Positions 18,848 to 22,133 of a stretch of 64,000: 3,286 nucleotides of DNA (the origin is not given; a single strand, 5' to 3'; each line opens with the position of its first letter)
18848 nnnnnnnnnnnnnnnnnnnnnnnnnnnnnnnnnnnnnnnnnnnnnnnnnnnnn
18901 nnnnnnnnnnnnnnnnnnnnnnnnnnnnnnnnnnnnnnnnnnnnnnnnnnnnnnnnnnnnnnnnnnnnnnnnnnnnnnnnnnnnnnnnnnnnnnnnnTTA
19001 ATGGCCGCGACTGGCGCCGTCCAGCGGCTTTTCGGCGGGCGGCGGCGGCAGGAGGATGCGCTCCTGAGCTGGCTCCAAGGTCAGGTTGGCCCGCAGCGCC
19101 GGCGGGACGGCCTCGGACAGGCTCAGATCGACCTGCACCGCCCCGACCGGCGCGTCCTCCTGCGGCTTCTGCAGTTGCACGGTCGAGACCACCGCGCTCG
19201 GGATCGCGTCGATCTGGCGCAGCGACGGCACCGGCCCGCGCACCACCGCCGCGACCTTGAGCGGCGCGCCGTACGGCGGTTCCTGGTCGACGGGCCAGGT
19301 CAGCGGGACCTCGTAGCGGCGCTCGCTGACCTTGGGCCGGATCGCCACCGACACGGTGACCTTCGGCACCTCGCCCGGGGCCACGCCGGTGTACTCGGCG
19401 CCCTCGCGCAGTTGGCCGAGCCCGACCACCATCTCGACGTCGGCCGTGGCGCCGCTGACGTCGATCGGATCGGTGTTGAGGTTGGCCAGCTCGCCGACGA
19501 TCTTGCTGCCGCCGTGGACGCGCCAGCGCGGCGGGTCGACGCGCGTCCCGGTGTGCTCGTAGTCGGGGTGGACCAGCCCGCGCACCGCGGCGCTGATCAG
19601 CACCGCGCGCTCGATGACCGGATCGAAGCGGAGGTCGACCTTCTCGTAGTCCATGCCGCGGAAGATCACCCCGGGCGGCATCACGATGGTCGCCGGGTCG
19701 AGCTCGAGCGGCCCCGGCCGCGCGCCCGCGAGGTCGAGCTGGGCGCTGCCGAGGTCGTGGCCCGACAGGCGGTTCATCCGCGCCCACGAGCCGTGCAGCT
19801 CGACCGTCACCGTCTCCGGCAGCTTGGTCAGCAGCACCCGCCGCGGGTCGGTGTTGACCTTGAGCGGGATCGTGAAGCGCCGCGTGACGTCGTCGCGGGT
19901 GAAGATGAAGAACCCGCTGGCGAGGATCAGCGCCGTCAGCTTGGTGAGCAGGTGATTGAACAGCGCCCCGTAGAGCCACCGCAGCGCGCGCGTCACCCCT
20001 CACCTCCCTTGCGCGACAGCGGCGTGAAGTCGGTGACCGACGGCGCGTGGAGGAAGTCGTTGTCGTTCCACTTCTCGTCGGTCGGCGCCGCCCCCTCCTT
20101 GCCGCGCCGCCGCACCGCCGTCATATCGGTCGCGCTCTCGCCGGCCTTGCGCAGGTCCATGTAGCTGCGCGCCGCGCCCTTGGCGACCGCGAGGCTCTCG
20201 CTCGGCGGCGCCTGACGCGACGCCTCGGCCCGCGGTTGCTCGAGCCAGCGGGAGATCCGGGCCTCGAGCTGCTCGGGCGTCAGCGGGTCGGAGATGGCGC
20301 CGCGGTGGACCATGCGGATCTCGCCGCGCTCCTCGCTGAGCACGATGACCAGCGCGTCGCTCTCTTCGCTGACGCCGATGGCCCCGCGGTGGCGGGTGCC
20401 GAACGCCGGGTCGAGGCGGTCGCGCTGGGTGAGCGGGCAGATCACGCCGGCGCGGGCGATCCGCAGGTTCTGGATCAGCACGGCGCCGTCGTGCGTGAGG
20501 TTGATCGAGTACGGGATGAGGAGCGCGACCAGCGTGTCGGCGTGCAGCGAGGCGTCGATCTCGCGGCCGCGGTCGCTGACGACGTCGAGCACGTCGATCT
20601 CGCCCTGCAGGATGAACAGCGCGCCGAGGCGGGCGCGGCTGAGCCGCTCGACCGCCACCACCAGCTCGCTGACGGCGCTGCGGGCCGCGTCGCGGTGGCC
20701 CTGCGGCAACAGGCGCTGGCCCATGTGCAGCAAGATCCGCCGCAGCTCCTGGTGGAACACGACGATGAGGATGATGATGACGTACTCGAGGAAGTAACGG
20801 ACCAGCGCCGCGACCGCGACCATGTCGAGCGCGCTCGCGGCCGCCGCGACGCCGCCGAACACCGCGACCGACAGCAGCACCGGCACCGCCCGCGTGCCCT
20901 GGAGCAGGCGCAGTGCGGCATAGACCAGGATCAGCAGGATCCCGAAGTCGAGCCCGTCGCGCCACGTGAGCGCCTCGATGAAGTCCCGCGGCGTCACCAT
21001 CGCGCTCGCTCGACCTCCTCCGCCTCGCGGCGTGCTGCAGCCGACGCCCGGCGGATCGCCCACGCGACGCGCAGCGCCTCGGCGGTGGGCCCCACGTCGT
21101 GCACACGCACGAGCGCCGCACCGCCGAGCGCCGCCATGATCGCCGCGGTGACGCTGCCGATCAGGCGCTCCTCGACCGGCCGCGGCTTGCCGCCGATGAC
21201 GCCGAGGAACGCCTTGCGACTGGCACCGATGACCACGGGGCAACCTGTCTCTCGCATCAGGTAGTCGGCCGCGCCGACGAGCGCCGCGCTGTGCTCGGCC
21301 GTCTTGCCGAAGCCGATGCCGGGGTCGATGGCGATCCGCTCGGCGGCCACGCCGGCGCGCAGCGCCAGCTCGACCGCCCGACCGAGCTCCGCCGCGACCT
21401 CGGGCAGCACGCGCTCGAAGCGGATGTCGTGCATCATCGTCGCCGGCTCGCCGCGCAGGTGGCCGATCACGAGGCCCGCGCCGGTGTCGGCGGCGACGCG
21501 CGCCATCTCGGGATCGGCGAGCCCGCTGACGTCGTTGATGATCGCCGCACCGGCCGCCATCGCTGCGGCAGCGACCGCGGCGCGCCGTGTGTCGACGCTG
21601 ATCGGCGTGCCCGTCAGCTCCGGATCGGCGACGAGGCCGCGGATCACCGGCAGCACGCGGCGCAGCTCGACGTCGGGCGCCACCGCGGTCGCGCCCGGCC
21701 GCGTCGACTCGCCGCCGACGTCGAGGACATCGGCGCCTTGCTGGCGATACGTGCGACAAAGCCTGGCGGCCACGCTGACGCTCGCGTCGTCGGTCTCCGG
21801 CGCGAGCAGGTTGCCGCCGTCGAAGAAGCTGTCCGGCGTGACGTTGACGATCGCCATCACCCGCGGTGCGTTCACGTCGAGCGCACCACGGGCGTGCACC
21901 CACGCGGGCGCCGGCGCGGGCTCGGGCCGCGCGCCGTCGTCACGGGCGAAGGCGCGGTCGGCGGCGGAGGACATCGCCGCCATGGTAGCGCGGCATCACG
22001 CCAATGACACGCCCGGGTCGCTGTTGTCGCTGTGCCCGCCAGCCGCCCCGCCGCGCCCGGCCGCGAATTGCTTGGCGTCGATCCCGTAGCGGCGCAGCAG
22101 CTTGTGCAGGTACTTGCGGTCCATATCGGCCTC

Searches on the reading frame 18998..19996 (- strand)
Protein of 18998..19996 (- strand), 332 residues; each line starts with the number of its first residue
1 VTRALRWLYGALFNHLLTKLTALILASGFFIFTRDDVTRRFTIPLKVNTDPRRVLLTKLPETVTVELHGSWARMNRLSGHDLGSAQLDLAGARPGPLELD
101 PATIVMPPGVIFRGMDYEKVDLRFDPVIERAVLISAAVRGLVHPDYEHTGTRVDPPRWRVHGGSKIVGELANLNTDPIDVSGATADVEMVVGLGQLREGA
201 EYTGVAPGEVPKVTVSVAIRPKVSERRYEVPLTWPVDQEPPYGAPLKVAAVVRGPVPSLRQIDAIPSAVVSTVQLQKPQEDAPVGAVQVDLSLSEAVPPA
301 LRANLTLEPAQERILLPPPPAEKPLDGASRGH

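Call 9: search_protein_families(library=pfam, proteins=[window:18998-19996:-], max_evalue=0.0001)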
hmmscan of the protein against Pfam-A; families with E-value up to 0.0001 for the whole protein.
window:18998-19996:- (332 aa): 1 family
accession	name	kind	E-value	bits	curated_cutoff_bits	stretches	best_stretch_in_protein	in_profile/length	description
PF07949.17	YbbR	-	5.9e-05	23.7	22.3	0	140-193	10-63/81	YbbR-like protein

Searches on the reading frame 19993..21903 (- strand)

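Call 10: search_protein_families(library=pfam, proteins=[window:19993-21903:-], max_evalue=0.001)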
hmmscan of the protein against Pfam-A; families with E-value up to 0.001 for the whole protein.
window:19993-21903:- (636 aa): 1 family
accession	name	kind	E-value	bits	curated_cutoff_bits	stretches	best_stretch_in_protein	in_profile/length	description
PF02457.21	DAC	-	1.1e-28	99.7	27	1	417-536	3-118/119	DisA bacterial checkpoint controller nucleotide-binding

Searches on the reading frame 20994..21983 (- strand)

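Call 9: search_protein_families(library=pfam, proteins=[window:20994-21983:-], max_evalue=0.0001)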
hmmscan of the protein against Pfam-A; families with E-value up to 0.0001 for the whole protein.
window:20994-21983:- (329 aa): 1 family
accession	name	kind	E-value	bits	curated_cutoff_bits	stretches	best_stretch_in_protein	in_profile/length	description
PF00809.28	Pterin_bind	-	1.6e-68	231.4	25.5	1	43-295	1-244/244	Pterin binding enzyme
